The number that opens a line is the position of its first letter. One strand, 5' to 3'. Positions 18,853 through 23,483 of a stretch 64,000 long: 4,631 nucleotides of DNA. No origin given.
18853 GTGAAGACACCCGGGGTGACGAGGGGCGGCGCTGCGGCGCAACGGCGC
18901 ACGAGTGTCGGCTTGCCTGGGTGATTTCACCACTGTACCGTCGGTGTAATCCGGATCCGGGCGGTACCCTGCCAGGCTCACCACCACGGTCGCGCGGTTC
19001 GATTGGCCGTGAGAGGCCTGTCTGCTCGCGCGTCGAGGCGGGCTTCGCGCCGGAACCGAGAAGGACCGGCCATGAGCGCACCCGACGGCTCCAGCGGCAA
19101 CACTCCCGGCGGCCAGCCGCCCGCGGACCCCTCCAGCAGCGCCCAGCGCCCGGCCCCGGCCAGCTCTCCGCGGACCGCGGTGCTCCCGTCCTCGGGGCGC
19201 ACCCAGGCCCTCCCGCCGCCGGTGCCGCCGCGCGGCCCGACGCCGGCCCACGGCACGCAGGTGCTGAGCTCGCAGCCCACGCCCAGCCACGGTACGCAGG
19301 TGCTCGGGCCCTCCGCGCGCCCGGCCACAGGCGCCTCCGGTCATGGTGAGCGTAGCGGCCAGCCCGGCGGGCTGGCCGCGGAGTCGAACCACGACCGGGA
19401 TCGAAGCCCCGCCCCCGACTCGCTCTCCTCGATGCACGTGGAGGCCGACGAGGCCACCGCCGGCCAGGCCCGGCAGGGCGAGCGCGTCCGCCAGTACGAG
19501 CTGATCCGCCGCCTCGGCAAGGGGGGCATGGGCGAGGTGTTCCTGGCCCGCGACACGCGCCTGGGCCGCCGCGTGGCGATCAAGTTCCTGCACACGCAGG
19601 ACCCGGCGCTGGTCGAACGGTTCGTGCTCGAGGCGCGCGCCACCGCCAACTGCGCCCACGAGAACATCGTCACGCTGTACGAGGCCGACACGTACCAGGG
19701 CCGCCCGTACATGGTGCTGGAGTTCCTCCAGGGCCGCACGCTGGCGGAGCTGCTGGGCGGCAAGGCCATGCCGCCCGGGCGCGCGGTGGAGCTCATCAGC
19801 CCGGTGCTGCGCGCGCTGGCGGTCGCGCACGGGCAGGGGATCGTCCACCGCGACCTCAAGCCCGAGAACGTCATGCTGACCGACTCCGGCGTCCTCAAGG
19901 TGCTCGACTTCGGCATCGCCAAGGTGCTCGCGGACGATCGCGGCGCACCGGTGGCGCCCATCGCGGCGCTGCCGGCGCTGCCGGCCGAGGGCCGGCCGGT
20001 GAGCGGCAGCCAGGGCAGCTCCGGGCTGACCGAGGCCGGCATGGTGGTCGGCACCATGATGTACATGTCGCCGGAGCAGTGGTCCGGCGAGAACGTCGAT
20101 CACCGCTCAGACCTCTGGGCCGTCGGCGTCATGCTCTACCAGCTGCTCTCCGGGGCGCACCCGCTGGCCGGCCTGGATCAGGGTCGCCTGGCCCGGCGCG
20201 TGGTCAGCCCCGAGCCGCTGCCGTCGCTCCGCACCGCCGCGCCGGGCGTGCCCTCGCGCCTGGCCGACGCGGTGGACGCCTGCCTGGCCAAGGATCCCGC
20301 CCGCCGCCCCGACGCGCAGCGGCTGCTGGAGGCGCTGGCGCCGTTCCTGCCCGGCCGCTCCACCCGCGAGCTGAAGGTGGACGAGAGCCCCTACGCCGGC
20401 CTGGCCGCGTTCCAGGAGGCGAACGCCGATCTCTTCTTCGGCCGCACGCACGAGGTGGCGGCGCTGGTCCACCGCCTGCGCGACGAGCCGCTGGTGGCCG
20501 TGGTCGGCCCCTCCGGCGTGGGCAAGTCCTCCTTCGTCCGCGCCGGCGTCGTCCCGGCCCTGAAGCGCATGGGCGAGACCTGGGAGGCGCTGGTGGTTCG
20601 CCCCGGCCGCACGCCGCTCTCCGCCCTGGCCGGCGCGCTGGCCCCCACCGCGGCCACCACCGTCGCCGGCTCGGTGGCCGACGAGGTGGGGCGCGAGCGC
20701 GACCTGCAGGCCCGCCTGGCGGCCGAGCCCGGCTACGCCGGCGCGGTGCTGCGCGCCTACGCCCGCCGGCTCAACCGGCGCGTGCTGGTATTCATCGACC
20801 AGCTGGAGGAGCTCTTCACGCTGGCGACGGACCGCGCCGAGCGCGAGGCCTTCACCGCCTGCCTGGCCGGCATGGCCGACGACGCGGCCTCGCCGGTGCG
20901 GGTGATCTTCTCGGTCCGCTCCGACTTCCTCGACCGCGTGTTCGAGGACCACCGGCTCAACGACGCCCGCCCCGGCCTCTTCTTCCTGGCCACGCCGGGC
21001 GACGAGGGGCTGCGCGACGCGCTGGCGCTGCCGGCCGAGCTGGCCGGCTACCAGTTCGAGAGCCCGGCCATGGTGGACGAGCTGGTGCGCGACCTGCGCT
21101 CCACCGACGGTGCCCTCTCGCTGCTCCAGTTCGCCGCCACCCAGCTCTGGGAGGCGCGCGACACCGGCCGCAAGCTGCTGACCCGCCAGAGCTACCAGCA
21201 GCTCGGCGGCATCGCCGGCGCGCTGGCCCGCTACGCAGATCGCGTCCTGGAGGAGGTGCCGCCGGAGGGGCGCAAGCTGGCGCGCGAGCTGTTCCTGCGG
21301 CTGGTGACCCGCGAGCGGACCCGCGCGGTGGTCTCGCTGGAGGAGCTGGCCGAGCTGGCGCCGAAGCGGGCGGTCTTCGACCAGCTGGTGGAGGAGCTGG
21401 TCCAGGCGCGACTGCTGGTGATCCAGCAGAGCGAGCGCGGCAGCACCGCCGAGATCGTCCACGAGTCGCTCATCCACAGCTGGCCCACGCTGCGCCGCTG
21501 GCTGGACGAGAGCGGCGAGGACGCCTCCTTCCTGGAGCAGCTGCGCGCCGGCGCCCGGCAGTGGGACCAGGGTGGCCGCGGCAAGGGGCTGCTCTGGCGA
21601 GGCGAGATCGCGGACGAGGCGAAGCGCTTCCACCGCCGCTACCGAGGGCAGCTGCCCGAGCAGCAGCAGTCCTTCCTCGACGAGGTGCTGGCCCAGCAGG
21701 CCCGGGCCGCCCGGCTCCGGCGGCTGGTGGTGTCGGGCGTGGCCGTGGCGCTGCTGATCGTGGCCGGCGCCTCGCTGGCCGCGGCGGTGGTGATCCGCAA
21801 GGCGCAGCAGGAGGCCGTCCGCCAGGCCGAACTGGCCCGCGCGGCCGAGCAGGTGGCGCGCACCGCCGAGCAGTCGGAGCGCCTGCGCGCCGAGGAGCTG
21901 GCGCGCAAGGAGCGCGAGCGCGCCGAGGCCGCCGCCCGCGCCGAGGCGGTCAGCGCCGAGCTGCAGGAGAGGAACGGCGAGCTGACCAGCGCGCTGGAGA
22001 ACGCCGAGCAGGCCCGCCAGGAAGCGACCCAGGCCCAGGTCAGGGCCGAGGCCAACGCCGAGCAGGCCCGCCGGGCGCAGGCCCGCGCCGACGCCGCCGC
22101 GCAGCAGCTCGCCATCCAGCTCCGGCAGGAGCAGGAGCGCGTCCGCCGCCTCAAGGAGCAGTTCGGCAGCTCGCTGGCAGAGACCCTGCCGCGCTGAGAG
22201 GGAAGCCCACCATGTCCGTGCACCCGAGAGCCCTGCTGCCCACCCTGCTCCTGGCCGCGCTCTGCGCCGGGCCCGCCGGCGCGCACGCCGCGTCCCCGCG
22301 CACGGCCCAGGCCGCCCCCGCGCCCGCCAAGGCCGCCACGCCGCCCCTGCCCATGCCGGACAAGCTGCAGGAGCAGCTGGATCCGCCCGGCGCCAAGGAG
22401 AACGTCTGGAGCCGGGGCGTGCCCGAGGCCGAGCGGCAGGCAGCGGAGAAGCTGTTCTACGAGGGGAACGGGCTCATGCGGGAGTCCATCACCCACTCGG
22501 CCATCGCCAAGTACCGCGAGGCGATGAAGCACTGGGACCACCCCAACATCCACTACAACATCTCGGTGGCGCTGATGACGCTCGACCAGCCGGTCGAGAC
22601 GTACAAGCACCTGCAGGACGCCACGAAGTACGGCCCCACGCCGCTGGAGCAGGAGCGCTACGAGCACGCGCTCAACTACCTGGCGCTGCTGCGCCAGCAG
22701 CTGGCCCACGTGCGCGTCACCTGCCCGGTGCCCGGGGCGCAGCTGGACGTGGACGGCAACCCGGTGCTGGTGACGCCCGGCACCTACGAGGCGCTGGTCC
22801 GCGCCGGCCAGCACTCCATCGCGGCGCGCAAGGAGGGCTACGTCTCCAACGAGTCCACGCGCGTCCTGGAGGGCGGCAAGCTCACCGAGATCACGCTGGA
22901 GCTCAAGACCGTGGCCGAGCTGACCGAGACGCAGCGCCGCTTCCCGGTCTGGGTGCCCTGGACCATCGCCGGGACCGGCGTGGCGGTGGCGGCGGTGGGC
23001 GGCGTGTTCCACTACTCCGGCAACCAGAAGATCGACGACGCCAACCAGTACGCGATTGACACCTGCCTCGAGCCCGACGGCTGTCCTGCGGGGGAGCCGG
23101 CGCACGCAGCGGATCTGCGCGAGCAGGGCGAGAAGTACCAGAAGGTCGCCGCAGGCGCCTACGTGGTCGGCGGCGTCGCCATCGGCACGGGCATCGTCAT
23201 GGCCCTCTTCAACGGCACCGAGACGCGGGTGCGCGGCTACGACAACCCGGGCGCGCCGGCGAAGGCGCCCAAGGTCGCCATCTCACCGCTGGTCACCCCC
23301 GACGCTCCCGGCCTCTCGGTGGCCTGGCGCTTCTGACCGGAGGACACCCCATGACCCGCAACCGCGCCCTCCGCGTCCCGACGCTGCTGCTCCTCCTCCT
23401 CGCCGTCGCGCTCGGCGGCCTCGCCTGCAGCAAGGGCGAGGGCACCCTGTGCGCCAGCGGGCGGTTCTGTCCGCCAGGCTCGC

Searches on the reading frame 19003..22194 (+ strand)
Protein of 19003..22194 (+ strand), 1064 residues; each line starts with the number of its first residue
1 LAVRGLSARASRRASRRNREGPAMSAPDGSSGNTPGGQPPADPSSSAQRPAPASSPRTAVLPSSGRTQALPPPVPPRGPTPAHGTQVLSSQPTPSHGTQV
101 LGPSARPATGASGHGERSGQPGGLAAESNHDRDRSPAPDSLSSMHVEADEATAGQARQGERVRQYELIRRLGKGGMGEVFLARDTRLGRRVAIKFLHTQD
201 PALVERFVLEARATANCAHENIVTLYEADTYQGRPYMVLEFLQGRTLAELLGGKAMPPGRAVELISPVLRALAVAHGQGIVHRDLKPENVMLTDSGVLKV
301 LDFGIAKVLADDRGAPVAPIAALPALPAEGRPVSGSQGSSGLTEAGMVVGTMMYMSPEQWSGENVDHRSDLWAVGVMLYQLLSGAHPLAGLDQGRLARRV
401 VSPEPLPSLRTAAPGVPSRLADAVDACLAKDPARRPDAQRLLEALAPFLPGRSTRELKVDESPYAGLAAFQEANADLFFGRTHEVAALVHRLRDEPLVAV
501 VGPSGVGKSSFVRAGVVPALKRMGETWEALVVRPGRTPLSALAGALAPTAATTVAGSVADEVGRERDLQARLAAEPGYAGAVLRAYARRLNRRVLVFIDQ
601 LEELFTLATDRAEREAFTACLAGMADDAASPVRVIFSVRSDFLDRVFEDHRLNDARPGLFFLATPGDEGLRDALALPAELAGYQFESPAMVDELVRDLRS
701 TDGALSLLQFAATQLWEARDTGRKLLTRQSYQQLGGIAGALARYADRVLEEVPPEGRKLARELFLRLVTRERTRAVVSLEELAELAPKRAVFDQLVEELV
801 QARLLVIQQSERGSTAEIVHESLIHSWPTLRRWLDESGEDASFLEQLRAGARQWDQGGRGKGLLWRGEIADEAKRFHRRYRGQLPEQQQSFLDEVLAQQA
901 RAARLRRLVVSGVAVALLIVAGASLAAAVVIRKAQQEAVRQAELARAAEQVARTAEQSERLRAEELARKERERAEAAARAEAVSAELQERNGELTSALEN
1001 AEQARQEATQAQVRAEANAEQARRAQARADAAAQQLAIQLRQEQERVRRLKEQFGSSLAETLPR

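Call 23: search_protein_families(library=pfam, max_evalue=0.01, proteins=[window:19003-22194:+])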
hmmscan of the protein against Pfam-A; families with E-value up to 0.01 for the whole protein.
window:19003-22194:+ (1064 aa): 7 families
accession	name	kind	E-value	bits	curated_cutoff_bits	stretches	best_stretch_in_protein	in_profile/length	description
PF20703.3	nSTAND1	-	1.4e-110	370.9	27.1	1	463-860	1-377/379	Novel STAND NTPase 1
PF00069.31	Pkinase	-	3.1e-46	158.4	31.7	1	165-443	1-259/263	Protein kinase domain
PF07714.23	PK_Tyr_Ser-Thr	-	1e-30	107.4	23.1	2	166-312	2-155/258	Protein tyrosine and serine/threonine kinase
PF13191.12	AAA_16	-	1.2e-08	36.1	32.6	1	478-621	2-155/167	AAA ATPase domain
PF25201.1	nSTAND6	-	0.001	19.5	27.7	1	479-514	2-37/148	Novel STAND NTPase 6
PF13401.12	AAA_22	-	0.0058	17.4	27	0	494-644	4-128/130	AAA domain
PF03193.22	RsgA_GTPase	-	0.0086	16.3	30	0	483-514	95-125/174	RsgA GTPase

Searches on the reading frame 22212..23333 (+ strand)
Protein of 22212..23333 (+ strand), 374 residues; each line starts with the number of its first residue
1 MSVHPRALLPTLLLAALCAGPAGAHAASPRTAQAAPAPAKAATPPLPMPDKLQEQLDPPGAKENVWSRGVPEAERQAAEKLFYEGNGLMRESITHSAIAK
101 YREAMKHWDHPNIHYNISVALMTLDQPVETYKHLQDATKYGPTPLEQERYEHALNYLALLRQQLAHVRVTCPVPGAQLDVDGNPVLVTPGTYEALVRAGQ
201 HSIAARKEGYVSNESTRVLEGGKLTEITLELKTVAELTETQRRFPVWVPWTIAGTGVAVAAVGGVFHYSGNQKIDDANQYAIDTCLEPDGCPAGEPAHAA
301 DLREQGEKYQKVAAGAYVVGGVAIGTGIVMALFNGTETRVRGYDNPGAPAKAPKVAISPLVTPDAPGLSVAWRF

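Call 23: search_protein_families(library=pfam, max_evalue=0.01, proteins=[window:22212-23333:+])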
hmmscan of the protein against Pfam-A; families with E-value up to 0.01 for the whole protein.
window:22212-23333:+ (374 aa): 1 family
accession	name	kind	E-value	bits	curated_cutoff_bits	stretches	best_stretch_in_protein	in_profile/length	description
PF08308.17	PEGA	-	0.00017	21.8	20.8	1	166-232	3-68/71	PEGA domain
